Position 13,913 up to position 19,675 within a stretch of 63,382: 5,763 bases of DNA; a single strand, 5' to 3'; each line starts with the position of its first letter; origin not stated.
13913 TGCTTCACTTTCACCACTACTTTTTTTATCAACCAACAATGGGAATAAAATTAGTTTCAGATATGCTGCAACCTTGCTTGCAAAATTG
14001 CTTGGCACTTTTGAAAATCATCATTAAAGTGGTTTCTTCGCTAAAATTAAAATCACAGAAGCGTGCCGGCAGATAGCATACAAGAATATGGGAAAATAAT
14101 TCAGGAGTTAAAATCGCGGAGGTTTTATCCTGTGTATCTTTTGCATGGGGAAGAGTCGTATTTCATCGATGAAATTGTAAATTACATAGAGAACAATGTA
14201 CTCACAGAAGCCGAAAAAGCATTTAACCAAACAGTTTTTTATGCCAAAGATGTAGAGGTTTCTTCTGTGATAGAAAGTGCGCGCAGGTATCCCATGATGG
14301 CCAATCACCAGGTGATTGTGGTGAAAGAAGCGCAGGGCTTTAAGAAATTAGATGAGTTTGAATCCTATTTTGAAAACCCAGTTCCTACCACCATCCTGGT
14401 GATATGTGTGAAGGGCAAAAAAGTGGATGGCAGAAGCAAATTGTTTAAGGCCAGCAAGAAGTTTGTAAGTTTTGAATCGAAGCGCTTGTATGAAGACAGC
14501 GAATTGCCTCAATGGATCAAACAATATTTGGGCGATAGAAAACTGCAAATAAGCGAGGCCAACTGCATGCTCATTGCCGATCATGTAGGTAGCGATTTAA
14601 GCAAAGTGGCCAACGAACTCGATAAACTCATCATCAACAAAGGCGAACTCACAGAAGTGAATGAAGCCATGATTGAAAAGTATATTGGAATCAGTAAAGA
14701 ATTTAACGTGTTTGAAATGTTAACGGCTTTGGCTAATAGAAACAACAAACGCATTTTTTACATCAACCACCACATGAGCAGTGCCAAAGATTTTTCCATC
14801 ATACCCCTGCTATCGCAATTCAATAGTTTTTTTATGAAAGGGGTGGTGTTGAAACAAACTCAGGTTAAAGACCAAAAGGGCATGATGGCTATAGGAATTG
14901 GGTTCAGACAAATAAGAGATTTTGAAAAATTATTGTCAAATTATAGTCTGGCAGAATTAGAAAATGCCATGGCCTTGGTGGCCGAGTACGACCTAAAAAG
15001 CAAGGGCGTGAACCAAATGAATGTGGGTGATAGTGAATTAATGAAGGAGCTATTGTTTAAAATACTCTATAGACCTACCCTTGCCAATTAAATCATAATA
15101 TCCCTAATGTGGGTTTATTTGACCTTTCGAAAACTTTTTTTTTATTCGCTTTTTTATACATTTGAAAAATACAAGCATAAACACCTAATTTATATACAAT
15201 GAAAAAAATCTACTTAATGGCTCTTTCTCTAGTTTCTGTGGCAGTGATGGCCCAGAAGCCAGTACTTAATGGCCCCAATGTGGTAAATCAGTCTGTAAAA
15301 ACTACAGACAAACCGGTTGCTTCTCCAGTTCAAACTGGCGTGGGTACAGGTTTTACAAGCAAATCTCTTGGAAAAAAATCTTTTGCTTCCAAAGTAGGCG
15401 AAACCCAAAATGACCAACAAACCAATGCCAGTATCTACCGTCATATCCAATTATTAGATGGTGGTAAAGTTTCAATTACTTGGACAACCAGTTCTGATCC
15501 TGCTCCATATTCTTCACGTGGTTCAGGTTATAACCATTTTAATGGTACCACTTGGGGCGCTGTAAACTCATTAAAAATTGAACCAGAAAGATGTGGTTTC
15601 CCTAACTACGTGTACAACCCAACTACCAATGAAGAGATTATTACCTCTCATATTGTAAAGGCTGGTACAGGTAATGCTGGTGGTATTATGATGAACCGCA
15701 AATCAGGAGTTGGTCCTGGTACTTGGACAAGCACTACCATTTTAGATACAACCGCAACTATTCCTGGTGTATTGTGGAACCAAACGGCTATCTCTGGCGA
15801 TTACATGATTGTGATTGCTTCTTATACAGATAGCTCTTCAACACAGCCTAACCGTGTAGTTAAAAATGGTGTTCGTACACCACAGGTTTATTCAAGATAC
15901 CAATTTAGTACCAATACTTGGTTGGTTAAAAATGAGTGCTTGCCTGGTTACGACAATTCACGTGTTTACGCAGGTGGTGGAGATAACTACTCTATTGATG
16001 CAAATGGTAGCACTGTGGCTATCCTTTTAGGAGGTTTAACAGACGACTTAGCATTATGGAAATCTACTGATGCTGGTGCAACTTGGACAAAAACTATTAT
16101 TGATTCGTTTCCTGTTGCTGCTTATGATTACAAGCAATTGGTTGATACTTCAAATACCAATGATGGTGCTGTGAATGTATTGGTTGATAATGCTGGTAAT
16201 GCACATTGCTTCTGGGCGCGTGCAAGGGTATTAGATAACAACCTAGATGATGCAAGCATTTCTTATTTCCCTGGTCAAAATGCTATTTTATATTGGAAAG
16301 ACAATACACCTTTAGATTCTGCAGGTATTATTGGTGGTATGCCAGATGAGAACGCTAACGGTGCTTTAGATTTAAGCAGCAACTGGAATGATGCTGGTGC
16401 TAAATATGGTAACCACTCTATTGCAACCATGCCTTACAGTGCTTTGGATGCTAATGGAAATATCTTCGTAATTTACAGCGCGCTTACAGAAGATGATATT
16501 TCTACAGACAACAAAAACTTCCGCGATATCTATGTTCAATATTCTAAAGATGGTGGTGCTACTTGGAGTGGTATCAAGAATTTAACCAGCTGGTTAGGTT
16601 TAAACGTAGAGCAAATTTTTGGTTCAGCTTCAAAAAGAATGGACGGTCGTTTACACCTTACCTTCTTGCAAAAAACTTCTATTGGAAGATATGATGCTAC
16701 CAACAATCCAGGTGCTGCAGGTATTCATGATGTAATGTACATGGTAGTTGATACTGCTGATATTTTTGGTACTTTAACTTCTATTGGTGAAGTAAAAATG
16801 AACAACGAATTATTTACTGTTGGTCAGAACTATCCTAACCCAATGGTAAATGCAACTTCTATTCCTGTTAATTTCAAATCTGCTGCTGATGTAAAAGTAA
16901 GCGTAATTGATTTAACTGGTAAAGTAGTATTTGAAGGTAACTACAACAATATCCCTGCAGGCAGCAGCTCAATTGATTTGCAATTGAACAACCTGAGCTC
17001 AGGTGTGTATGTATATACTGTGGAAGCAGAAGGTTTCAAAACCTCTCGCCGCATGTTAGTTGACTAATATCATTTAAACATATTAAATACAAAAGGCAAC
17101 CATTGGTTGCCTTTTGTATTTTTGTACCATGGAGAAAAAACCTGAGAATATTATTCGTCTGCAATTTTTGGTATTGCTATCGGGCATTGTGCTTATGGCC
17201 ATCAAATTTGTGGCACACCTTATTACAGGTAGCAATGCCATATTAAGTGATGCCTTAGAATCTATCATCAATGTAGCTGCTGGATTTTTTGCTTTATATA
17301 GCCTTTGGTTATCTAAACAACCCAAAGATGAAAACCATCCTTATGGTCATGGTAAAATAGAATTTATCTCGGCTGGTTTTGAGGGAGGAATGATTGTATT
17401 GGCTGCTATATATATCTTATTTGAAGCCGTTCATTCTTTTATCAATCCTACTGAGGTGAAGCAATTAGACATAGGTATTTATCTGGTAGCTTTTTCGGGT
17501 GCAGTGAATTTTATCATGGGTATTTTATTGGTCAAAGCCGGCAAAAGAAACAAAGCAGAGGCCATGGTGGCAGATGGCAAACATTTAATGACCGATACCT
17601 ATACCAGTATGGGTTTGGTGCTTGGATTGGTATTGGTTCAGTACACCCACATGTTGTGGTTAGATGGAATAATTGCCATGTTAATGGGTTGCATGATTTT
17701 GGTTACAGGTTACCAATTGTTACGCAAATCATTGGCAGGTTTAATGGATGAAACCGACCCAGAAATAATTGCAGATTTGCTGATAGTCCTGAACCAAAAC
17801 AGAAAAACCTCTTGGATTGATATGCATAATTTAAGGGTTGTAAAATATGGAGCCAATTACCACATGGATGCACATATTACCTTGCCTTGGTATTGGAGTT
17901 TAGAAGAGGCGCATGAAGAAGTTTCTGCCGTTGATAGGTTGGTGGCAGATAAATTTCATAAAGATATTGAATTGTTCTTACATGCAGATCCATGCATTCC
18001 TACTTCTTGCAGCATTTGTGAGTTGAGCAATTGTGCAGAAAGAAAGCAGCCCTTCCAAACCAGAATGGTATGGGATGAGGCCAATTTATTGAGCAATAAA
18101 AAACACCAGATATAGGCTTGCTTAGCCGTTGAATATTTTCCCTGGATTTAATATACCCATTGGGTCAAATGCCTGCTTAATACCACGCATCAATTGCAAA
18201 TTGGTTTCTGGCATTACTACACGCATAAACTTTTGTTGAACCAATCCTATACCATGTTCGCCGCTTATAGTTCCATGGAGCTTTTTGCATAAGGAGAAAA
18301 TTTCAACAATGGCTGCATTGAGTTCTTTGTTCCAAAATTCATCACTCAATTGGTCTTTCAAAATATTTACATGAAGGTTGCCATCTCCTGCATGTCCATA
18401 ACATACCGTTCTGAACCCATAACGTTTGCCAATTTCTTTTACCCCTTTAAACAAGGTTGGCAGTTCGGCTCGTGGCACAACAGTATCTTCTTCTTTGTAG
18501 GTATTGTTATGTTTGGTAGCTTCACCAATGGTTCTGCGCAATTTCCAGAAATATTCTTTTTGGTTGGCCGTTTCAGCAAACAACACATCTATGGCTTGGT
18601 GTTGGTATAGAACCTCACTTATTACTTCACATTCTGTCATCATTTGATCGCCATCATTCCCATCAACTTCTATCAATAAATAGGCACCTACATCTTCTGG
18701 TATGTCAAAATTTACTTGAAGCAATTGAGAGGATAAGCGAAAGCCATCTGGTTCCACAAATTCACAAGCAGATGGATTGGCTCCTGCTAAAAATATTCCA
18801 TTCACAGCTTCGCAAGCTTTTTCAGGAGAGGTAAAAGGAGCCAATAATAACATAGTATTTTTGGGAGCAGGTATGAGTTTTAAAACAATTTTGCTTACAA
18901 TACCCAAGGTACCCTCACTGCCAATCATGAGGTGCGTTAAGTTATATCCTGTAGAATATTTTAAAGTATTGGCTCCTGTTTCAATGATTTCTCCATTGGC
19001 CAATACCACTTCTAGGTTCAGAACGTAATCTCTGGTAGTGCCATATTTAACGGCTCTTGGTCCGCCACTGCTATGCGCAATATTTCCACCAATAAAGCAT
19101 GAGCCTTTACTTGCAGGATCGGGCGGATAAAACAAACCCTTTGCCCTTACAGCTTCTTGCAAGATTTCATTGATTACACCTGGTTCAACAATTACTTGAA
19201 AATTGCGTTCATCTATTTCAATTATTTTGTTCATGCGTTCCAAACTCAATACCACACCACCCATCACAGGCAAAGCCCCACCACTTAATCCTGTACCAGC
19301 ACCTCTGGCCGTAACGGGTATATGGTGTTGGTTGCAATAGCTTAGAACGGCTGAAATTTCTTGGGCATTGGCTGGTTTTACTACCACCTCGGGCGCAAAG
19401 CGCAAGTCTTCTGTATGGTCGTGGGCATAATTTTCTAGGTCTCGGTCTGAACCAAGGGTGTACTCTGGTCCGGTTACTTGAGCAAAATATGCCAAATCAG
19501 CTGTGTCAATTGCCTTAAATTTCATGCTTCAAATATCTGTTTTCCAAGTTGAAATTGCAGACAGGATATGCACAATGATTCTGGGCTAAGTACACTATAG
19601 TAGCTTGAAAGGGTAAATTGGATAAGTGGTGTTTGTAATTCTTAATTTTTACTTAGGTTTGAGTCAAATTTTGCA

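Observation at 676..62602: Strongly over-represented near-palindromic word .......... (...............) scattered through unrelated genes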

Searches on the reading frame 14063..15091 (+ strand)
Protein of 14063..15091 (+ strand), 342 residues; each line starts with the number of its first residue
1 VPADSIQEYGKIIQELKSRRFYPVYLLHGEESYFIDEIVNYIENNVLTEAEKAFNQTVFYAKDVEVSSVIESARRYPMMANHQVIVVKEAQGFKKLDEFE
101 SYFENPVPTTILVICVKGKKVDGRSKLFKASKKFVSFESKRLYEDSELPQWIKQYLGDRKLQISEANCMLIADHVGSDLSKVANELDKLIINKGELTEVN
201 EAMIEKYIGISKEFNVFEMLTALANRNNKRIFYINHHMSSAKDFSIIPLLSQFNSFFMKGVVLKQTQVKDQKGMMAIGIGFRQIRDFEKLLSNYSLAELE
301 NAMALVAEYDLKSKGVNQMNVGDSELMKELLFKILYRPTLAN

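Call 43: search_protein_families(library=pfam, proteins=[window:14063-15091:+], max_evalue=0.00001)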
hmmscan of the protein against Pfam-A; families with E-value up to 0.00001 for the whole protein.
window:14063-15091:+ (342 aa): 1 family
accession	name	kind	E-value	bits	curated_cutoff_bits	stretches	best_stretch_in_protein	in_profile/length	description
PF06144.19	DNA_pol3_delta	-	1.5e-15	57.7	21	1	25-133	1-116/124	DNA polymerase III, delta subunit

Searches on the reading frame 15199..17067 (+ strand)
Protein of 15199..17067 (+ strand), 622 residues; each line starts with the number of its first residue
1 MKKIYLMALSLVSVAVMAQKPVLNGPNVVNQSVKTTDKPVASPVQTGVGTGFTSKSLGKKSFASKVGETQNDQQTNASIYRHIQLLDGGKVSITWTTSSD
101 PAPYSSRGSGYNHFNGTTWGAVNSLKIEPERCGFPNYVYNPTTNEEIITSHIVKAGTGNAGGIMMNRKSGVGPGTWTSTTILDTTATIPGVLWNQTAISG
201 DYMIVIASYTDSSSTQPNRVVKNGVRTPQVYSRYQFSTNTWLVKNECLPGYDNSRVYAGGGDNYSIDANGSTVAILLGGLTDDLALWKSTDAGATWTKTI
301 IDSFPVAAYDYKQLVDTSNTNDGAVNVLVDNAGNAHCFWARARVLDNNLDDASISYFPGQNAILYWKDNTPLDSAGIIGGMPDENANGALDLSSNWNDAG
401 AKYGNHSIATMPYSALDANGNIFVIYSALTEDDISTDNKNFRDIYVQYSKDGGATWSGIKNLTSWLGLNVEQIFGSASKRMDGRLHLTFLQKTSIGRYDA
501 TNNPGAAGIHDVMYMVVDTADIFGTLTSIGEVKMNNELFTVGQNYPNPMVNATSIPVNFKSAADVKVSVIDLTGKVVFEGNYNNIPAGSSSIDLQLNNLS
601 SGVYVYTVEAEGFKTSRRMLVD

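Call 43: search_protein_families(library=pfam, proteins=[window:15199-17067:+], max_evalue=0.00001)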
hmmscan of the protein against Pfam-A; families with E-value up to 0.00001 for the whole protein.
window:15199-17067:+ (622 aa): 1 family
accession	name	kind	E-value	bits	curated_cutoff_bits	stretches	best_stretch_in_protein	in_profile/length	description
PF18962.6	Por_Secre_tail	-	5.3e-11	43.1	27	1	545-620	2-74/75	Secretion system C-terminal sorting domain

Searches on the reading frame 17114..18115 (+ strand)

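Call 43: search_protein_families(library=pfam, proteins=[window:17114-18115:+], max_evalue=0.00001)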
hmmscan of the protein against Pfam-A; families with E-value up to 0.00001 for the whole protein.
window:17114-18115:+ (333 aa): 2 families
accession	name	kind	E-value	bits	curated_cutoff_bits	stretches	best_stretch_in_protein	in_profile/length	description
PF01545.26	Cation_efflux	-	4.9e-47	160.7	26.6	1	19-211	3-198/198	Cation efflux family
PF16916.11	ZT_dimer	-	2e-09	37.8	26.7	1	235-294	20-78/78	Dimerisation domain of Zinc Transporter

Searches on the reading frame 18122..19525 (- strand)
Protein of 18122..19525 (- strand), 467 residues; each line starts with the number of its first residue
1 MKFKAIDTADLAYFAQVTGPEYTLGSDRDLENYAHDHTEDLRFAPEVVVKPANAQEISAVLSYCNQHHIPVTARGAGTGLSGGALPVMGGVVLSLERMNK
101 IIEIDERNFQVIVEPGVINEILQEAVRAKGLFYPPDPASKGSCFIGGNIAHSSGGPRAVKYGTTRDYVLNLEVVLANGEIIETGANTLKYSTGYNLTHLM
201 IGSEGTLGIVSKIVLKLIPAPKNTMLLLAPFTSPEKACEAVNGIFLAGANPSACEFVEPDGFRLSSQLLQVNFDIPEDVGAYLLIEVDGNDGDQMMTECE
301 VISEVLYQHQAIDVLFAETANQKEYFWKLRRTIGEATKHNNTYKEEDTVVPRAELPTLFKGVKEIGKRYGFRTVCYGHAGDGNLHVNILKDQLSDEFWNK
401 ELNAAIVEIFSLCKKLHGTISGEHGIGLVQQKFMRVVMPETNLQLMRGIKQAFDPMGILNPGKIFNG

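Call 43: search_protein_families(library=pfam, proteins=[window:18122-19525:-], max_evalue=0.00001)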
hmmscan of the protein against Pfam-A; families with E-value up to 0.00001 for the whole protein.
window:18122-19525:- (467 aa): 2 families
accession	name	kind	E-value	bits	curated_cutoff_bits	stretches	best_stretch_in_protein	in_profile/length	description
PF02913.24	FAD-oxidase_C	-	3e-61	207.7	21.2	1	221-464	2-248/248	FAD linked oxidases, C-terminal domain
PF01565.28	FAD_binding_4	-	3.4e-45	153.6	26.4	1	45-184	1-139/139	FAD binding domain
